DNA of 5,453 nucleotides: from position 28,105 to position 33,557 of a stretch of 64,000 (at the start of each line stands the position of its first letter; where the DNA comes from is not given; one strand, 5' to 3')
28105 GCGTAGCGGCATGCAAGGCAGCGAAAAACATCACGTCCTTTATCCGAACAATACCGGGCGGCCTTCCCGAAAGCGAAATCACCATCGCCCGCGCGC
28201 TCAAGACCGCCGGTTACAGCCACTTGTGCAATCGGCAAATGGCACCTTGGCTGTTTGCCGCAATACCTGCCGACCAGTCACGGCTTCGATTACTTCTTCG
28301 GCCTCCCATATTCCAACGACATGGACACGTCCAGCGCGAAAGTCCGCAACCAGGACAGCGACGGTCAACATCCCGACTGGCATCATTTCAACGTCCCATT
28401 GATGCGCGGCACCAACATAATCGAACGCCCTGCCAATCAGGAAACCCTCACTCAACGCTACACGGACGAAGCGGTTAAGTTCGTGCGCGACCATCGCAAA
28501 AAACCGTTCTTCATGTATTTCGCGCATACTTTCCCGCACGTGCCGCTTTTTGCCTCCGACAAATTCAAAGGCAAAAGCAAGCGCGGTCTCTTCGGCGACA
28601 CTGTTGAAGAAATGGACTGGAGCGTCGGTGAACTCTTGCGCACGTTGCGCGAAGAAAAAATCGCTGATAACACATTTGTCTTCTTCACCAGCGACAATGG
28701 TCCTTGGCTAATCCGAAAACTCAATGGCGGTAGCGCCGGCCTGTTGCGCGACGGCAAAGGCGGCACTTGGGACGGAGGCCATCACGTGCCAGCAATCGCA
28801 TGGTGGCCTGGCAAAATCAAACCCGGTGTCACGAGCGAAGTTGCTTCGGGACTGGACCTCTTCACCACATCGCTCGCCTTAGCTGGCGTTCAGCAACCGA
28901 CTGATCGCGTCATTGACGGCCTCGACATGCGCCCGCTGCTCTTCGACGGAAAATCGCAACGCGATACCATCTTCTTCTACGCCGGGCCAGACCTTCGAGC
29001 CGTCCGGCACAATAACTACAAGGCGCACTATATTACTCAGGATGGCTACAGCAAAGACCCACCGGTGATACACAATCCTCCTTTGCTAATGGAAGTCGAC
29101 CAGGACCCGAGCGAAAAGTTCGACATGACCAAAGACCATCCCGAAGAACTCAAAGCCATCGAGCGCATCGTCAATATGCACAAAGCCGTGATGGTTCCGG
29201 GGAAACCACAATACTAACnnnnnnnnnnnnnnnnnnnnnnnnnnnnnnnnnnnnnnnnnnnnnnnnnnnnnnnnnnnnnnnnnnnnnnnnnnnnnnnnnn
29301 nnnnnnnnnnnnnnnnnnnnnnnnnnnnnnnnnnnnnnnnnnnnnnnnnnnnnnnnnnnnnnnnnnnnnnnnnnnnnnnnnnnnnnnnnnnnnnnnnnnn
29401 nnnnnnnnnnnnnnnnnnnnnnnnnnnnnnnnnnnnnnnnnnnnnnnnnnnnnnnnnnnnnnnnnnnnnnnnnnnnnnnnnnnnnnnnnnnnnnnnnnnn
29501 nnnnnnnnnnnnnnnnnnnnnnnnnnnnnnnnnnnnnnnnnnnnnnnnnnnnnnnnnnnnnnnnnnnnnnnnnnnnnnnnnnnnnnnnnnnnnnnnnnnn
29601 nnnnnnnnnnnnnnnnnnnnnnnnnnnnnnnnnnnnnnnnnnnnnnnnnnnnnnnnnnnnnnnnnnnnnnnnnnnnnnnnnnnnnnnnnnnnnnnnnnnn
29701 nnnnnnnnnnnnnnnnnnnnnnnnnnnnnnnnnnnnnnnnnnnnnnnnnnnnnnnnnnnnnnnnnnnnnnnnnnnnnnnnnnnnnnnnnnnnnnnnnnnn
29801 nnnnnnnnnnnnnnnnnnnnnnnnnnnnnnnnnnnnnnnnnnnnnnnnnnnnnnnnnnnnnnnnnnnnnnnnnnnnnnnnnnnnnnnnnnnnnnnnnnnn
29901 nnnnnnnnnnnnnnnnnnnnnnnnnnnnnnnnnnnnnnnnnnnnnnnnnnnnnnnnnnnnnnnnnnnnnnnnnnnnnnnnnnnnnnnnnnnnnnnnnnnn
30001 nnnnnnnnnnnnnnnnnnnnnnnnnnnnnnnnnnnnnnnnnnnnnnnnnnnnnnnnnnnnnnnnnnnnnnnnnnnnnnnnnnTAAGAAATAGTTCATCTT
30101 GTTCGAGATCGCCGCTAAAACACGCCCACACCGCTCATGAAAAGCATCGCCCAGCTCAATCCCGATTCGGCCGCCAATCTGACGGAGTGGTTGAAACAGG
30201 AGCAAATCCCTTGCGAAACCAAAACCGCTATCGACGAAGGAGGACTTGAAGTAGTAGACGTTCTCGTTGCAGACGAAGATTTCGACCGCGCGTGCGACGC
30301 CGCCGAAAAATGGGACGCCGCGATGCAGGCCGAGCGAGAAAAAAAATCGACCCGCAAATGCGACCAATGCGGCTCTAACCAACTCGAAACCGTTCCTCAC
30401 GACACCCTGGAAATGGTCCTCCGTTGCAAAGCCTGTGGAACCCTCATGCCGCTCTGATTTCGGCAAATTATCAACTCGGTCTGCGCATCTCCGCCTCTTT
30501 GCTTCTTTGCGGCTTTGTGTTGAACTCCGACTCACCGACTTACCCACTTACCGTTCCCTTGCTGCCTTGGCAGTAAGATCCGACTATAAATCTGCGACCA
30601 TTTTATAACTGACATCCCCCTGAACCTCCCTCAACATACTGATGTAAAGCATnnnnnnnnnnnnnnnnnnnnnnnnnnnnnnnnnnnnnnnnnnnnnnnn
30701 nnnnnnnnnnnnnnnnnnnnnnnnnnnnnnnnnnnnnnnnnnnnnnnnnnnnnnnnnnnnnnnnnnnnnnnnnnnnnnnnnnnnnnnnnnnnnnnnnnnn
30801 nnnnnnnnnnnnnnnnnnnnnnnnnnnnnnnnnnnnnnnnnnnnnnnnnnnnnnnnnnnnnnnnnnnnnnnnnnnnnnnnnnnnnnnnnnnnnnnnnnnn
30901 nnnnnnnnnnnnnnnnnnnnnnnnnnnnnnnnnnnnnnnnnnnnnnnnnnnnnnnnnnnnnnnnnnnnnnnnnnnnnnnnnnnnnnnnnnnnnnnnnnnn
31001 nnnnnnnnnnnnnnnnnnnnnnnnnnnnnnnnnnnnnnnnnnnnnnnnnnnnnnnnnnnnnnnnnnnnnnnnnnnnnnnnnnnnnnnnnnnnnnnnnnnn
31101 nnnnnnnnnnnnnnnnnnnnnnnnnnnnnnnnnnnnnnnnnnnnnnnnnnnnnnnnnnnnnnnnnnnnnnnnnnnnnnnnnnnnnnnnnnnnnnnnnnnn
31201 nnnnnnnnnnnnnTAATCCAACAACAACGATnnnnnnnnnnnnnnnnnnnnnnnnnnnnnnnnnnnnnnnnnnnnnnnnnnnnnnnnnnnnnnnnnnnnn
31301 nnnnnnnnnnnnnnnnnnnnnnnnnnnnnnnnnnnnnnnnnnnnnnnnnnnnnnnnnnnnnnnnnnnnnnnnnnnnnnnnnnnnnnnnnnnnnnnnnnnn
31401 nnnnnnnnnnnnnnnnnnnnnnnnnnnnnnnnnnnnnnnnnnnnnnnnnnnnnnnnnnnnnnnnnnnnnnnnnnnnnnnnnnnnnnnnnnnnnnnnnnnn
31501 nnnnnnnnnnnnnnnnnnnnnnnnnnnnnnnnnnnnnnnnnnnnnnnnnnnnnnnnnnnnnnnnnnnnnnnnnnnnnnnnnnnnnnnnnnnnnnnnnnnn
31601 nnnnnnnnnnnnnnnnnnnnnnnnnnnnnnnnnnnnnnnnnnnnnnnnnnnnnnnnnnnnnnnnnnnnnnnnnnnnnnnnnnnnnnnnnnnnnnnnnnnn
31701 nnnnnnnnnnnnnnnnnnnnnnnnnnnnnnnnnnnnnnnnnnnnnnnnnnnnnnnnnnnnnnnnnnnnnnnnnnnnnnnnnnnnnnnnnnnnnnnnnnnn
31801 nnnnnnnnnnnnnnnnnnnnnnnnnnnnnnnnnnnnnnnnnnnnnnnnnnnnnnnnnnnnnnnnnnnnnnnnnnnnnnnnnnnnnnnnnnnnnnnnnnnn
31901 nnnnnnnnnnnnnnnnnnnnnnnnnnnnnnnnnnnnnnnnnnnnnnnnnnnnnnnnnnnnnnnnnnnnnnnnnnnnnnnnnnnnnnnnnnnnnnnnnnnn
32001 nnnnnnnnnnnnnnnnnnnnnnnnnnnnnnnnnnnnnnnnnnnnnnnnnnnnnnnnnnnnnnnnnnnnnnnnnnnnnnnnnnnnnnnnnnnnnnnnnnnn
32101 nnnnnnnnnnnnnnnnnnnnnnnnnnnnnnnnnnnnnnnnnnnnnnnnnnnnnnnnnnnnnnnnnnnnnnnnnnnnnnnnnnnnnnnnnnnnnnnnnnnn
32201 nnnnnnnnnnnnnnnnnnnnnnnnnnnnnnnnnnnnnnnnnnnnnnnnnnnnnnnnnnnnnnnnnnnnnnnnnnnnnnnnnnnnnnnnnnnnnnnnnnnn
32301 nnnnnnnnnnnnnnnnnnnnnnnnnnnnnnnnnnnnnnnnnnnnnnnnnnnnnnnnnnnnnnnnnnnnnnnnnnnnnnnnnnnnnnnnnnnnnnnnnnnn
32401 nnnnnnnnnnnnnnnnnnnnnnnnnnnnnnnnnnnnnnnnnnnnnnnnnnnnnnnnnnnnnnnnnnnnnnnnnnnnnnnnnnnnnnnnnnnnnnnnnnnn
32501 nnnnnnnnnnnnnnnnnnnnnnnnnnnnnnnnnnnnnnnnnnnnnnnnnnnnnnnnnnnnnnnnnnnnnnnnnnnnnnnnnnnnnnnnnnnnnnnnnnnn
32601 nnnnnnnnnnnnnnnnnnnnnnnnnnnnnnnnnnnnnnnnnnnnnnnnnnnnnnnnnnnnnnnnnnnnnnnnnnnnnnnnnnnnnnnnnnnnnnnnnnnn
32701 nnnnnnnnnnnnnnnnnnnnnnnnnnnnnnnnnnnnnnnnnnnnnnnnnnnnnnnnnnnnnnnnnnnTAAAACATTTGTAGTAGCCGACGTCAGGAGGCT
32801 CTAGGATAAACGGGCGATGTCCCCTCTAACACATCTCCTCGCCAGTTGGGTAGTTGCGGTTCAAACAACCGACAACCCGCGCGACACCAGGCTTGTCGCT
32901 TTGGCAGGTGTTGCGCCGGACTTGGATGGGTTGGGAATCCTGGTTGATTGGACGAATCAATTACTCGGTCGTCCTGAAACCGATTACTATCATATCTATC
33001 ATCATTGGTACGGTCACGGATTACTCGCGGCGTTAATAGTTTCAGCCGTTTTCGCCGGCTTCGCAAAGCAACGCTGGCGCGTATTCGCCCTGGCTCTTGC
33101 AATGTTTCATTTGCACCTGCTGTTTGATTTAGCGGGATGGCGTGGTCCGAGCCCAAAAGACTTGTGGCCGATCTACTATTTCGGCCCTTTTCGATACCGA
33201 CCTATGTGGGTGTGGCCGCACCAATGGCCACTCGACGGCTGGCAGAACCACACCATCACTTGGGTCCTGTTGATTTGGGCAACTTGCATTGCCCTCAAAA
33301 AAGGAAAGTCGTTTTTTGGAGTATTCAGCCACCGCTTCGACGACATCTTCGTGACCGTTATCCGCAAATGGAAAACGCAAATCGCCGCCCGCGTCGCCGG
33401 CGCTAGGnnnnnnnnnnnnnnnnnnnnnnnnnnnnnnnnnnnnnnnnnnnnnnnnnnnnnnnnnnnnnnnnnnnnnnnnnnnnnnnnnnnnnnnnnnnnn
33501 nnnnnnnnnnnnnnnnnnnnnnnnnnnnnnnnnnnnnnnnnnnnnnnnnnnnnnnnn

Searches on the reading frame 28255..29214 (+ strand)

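Call 31: search_protein_families(library=pfam, proteins=[window:28255-29214:+], max_evalue=0.0001)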
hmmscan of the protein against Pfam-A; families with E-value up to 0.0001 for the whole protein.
window:28255-29214:+ (320 aa): 3 families
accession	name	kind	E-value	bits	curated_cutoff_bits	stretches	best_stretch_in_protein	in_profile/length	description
PF00884.28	Sulfatase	-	1.8e-35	123.2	25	1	8-212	113-301/301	Sulfatase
PF14707.11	Sulfatase_C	-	1.7e-18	67.9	30.9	1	234-320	1-103/127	C-terminal region of aryl-sulfatase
PF16347.10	SGSH_C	-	7.1e-05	23.4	29.3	0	175-245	15-88/154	N-sulphoglucosamine sulphohydrolase, C-terminal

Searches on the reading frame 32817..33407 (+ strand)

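Call 31: search_protein_families(library=pfam, proteins=[window:32817-33407:+], max_evalue=0.0001)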
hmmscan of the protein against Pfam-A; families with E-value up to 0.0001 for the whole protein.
window:32817-33407:+ (197 aa): 1 family
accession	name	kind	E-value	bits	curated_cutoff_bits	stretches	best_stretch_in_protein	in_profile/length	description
PF04307.19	YdjM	-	8.3e-07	29.1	29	1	1-159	1-164/176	YdjM inner membrane protein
